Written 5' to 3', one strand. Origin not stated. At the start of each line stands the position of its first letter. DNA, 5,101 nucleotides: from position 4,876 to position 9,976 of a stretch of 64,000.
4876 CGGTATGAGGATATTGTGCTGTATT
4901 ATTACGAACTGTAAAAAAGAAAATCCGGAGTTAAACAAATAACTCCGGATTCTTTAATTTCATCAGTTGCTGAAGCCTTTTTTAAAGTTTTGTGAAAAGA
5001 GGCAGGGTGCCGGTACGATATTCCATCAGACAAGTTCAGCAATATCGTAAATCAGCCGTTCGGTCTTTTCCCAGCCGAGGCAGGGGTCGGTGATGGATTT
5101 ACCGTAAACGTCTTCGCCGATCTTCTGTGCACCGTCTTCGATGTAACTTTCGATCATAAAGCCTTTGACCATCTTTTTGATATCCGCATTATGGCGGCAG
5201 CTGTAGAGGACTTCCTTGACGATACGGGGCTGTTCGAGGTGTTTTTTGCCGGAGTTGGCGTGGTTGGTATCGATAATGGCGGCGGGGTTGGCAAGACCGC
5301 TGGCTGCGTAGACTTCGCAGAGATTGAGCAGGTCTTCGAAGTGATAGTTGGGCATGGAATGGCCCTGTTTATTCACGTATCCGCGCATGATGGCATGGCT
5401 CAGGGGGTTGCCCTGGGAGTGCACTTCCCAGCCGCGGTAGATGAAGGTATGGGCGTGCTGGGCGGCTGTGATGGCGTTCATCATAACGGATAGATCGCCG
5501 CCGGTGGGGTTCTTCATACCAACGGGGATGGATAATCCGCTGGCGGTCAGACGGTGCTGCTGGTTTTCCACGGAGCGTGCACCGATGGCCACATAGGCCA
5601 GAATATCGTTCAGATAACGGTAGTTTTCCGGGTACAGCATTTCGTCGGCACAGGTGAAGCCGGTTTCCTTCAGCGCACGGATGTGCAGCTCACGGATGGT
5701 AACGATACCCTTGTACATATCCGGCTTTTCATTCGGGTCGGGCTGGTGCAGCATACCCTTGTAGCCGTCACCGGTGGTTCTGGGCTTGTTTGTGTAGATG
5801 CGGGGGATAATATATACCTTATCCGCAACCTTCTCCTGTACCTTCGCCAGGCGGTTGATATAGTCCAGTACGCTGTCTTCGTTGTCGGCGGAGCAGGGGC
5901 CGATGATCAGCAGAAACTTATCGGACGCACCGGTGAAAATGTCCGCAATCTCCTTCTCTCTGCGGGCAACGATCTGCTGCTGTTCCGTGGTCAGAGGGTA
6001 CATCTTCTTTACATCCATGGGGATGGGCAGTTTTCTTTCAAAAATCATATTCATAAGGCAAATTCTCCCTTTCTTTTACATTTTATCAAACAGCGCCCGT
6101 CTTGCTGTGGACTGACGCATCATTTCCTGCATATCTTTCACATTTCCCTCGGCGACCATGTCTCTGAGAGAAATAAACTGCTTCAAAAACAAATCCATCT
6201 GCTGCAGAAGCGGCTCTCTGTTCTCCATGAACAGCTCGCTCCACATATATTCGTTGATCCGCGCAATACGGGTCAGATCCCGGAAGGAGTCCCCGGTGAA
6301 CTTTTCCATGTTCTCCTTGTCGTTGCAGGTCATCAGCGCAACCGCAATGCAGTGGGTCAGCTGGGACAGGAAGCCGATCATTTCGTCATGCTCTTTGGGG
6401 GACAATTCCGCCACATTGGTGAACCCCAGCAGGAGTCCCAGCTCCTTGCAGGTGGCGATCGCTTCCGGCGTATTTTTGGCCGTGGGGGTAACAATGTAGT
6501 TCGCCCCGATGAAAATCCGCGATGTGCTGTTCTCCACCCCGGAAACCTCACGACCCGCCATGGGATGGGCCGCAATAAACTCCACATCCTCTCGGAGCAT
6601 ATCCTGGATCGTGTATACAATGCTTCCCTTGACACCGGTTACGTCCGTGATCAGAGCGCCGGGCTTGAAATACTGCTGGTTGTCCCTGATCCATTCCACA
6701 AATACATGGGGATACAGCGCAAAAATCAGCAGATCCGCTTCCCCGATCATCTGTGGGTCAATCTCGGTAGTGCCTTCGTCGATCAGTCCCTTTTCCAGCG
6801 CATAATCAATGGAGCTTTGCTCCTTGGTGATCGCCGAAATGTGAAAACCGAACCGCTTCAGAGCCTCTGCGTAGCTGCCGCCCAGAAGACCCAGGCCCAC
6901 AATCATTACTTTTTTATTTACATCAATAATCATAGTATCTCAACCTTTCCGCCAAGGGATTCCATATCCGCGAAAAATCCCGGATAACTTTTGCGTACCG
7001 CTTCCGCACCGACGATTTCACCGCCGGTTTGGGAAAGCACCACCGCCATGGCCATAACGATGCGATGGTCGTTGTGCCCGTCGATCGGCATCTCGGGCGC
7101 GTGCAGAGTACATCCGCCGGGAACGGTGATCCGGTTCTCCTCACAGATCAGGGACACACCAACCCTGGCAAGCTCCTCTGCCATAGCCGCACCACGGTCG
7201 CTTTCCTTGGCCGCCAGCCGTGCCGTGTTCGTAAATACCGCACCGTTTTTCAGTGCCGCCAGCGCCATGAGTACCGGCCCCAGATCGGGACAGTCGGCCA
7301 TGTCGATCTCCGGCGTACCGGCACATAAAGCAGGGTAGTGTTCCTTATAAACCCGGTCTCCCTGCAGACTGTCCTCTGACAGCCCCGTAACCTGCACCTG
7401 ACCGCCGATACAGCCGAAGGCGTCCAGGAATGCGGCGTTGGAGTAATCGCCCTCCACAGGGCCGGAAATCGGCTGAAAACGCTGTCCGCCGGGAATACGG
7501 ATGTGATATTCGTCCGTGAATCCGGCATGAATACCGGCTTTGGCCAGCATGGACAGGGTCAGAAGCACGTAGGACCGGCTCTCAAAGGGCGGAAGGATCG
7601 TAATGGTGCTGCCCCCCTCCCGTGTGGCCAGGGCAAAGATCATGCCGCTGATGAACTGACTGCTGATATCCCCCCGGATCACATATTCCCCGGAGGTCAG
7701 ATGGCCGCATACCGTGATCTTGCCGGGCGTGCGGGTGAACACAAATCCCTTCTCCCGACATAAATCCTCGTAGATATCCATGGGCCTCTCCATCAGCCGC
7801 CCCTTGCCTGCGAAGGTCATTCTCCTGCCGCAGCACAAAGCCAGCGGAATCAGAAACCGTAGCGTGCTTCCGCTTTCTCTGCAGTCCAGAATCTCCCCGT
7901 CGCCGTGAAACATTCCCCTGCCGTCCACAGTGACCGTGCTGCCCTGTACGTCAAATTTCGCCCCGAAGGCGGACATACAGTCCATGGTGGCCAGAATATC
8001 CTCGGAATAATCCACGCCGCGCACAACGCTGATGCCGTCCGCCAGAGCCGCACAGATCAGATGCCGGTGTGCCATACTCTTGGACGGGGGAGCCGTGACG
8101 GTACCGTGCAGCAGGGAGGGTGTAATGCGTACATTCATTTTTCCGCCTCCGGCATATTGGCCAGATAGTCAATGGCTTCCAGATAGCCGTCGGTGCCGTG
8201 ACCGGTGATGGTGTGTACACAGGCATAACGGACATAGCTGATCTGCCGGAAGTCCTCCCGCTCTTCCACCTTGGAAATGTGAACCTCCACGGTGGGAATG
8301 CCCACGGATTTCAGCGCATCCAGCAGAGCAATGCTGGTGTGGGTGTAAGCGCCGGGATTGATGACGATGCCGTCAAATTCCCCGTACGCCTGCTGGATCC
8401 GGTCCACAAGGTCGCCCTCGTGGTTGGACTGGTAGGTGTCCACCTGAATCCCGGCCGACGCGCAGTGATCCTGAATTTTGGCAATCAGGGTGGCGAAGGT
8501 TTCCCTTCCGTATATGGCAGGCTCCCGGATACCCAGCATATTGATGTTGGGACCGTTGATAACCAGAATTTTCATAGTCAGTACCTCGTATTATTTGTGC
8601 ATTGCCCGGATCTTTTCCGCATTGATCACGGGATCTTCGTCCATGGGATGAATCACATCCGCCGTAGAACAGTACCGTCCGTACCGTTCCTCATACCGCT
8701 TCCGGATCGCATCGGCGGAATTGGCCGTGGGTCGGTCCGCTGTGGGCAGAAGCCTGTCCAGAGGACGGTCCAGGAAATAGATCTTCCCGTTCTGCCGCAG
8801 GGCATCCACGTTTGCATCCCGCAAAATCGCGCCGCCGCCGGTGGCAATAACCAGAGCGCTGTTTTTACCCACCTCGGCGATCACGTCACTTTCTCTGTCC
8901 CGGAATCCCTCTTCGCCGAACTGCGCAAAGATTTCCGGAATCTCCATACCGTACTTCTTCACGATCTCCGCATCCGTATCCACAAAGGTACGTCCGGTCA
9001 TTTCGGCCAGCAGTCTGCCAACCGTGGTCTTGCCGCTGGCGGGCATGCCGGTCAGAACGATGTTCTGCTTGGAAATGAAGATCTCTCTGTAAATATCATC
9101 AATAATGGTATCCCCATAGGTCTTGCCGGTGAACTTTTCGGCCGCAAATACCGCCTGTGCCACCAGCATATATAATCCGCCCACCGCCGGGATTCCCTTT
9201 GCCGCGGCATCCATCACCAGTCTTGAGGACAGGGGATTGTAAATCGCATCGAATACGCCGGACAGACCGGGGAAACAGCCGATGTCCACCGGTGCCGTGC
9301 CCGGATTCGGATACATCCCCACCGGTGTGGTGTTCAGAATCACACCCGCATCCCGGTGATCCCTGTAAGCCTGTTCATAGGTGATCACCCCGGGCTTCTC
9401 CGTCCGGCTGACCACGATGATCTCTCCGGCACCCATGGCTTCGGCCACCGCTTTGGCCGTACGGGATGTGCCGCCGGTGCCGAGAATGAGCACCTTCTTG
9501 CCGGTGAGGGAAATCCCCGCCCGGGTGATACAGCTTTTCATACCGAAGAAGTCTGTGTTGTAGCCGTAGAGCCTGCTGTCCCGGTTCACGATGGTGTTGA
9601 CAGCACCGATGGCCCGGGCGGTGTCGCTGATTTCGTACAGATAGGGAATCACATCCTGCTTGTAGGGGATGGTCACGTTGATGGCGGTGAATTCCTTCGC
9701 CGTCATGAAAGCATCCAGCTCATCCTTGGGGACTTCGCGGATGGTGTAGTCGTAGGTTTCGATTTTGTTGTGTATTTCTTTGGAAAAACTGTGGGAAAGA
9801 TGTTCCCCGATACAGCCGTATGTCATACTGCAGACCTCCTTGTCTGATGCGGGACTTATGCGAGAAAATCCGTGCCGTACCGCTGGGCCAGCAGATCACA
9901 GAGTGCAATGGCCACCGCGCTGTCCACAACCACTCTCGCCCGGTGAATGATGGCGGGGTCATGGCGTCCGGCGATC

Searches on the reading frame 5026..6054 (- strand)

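Call 4: search_protein_families(library=pfam, proteins=[window:5026-6054:-])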
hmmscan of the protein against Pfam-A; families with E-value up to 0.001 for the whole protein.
window:5026-6054:- (342 aa): 1 family
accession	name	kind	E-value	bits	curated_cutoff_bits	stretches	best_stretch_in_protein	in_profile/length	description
PF00793.26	DAHP_synth_1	-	8.2e-46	156.5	25.5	1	33-333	8-267/270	DAHP synthetase I family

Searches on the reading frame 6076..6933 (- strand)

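Call 4: search_protein_families(library=pfam, proteins=[window:6076-6933:-])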
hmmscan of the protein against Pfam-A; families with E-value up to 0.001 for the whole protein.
window:6076-6933:- (285 aa): 3 families
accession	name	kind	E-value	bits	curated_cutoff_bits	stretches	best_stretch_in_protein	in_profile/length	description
PF02153.23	PDH_N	-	6.6e-27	94.4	26.5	1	22-165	2-144/154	Prephenate dehydrogenase, nucleotide-binding domain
PF20463.3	PDH_C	-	2.7e-20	73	22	1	178-274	1-102/102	Prephenate dehydrogenase, dimerization domain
PF03446.21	NAD_binding_2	-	0.00032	21.2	21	1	9-162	2-155/161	NAD binding domain of 6-phosphogluconate dehydrogenase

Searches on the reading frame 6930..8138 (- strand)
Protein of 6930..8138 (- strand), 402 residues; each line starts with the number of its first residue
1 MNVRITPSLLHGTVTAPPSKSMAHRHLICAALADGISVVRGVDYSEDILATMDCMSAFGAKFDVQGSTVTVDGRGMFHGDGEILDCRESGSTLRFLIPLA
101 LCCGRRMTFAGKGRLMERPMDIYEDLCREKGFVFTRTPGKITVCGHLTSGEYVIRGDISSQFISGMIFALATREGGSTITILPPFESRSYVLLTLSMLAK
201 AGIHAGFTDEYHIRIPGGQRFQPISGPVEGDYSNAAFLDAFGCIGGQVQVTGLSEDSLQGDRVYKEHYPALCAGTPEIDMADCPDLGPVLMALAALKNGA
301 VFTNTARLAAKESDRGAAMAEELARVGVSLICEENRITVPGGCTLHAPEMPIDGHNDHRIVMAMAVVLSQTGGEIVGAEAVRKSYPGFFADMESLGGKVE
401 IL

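Call 4: search_protein_families(library=pfam, proteins=[window:6930-8138:-])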
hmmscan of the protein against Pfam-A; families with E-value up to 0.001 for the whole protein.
window:6930-8138:- (402 aa): 1 family
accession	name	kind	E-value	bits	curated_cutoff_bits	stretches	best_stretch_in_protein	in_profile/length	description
PF00275.25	EPSP_synthase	-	2.2e-59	201.7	22.8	1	8-391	5-416/417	EPSP synthase (3-phosphoshikimate 1-carboxyvinyltransferase)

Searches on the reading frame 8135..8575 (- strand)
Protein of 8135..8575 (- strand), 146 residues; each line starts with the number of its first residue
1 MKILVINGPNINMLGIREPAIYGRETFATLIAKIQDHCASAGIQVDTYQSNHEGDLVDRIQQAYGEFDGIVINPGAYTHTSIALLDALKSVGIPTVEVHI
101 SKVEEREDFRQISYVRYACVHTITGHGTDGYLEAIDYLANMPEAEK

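Call 4: search_protein_families(library=pfam, proteins=[window:8135-8575:-])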
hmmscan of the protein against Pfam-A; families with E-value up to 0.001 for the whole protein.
window:8135-8575:- (146 aa): 1 family
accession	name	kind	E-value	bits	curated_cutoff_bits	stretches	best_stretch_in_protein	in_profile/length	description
PF01220.24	DHquinase_II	-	2.6e-57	192.8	23.3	1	2-138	1-137/138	Dehydroquinase class II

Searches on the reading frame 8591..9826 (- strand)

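Call 4: search_protein_families(library=pfam, proteins=[window:8591-9826:-])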
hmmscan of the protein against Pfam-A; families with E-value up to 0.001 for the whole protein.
window:8591-9826:- (411 aa): 5 families
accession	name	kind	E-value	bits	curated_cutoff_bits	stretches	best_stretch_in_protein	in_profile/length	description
PF01202.28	SKI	-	5.1e-36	124.6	22.1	1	263-399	2-146/159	Shikimate kinase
PF08501.16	Shikimate_dh_N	-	1.1e-15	58.1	27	1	6-79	2-83/83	Shikimate dehydrogenase substrate binding domain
PF13238.12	AAA_18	-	6.6e-07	30.3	29.4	1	256-344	1-69/128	AAA domain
PF13671.12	AAA_33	-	7.8e-05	23.4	27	1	256-367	2-110/143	AAA domain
PF18317.6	SDH_C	-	0.00098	19.2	25.8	0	217-236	1-20/31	Shikimate 5'-dehydrogenase C-terminal domain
